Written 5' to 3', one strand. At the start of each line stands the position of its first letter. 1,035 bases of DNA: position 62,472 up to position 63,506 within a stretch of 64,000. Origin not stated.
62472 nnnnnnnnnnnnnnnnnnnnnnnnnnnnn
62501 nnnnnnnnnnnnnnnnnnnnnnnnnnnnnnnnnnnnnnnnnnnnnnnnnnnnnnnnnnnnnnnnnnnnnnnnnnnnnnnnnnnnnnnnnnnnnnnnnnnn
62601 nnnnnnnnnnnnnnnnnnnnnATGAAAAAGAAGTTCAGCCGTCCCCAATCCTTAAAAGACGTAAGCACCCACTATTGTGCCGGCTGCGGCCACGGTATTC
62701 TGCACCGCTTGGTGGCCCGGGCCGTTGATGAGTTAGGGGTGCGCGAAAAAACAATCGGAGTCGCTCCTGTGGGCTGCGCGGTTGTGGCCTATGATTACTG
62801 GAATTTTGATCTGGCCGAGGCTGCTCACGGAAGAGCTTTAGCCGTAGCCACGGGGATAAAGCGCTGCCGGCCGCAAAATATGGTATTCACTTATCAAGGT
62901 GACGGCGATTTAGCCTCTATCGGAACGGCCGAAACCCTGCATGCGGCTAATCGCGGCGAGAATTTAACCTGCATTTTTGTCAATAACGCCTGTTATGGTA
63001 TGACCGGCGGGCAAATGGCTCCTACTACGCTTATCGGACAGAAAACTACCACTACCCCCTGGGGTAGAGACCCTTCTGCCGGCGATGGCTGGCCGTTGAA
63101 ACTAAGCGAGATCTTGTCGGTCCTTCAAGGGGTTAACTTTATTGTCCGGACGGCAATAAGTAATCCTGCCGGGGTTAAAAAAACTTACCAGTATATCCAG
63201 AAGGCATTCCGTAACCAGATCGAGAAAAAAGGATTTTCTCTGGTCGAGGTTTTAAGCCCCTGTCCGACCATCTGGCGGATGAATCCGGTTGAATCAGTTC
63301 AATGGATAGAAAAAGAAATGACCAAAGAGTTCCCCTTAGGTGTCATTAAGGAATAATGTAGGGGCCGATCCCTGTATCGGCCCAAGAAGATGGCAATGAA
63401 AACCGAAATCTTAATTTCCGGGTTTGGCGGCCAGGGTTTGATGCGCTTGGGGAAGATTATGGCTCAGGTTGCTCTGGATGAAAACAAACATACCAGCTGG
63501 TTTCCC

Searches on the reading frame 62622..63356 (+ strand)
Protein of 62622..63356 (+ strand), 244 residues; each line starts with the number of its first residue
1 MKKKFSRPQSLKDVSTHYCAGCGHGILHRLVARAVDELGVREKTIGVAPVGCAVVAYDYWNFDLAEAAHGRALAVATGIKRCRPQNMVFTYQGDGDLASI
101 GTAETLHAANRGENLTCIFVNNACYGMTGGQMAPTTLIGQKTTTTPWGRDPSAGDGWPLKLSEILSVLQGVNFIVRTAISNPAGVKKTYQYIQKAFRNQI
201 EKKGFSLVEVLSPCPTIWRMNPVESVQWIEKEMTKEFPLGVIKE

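Call 58: search_protein_families(library=pfam, proteins=[window:62622-63356:+], max_evalue=0.0001)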
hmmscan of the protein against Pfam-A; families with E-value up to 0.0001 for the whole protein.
window:62622-63356:+ (244 aa): 1 family
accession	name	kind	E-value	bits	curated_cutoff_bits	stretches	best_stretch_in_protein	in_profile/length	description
PF02775.26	TPP_enzyme_C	-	2.5e-19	70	21.9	1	63-210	24-151/151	Thiamine pyrophosphate enzyme, C-terminal TPP binding domain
